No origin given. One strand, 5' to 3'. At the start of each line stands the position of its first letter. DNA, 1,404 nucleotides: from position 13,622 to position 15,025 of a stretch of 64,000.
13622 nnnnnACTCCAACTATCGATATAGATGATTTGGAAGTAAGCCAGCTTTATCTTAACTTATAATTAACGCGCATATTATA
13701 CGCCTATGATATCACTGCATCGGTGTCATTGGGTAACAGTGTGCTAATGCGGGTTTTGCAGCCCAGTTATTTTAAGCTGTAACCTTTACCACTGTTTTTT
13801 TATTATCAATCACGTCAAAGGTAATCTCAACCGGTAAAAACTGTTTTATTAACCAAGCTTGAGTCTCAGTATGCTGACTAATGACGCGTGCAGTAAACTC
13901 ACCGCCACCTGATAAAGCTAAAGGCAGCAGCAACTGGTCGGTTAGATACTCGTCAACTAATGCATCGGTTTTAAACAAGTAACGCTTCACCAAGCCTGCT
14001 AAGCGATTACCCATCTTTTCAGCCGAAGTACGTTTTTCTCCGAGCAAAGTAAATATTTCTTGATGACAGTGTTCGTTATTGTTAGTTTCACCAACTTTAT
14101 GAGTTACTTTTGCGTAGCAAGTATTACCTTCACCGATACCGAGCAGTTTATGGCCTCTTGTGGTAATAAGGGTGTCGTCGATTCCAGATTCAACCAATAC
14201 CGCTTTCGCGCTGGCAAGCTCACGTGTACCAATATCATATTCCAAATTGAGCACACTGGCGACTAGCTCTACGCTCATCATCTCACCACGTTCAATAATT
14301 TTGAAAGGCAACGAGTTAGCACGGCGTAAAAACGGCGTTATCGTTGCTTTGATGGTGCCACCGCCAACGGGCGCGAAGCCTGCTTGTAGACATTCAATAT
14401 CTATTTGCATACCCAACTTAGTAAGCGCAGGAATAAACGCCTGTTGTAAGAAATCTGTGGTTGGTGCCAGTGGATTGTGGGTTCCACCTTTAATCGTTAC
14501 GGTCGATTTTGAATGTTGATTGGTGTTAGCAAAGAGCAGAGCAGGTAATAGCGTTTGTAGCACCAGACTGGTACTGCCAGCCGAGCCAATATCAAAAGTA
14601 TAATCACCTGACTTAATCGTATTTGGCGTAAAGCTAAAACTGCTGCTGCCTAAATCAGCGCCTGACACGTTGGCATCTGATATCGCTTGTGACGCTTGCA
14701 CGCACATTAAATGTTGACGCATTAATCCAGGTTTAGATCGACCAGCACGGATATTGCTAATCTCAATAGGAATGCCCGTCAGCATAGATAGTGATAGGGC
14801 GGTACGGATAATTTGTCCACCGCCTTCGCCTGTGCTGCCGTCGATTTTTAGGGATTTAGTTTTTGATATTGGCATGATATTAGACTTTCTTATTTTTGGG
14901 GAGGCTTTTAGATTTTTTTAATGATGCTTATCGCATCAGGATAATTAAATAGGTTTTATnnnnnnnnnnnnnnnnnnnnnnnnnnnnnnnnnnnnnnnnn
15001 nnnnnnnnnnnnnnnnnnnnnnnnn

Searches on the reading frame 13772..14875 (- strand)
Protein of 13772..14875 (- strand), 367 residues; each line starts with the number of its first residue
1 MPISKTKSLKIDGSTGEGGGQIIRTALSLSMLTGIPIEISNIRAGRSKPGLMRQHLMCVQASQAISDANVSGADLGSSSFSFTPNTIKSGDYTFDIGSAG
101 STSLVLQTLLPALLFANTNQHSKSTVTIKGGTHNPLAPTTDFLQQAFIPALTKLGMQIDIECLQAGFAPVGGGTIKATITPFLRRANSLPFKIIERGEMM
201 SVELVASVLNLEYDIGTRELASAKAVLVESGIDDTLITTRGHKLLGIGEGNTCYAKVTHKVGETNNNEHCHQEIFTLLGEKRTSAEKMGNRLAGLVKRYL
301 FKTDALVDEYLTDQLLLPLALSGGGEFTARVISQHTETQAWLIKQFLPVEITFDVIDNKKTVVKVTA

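Call 3: search_protein_families(library=pfam, proteins=[window:13772-14875:-], max_evalue=0.01)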
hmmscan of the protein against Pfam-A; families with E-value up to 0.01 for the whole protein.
window:13772-14875:- (367 aa): 2 families
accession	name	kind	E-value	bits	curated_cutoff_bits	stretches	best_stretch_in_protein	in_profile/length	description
PF01137.26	RTC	-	2.4e-74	249.7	27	1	16-352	2-220/221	RNA 3'-terminal phosphate cyclase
PF05189.18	RTC_insert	-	0.00027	21.8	23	1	195-295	2-96/102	RNA 3'-terminal phosphate cyclase (RTC), insert domain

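Call 8: search_protein_families(library=ncbifam, proteins=[window:13772-14875:-], max_evalue=0.01)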
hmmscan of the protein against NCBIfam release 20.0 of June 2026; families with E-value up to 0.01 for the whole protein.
window:13772-14875:- (367 aa): 4 families
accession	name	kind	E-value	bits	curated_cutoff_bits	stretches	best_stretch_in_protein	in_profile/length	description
NF003246.0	PRK04204.1-2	equivalog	4.7e-105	351.5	352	1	8-365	3-338/342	RNA 3'-terminal phosphate cyclase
TIGR03399.1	RNA_3prim_cycl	equivalog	3.1e-97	325.7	250.05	1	10-351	2-325/326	RNA 3'-terminal phosphate cyclase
NF003247.0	PRK04204.1-3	equivalog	2.8e-75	253.7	333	1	9-356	5-329/338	RNA 3'-terminal phosphate cyclase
TIGR03400.1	18S_RNA_Rcl1p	equivalog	3.3e-21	75.6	227.95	1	19-323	5-299/360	18S rRNA biogenesis protein RCL1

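Call 9: search_protein_families(library=padloc, proteins=[window:13772-14875:-], max_evalue=0.01)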
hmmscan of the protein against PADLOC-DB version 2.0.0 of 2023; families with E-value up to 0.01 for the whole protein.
window:13772-14875:- (367 aa): 0 families
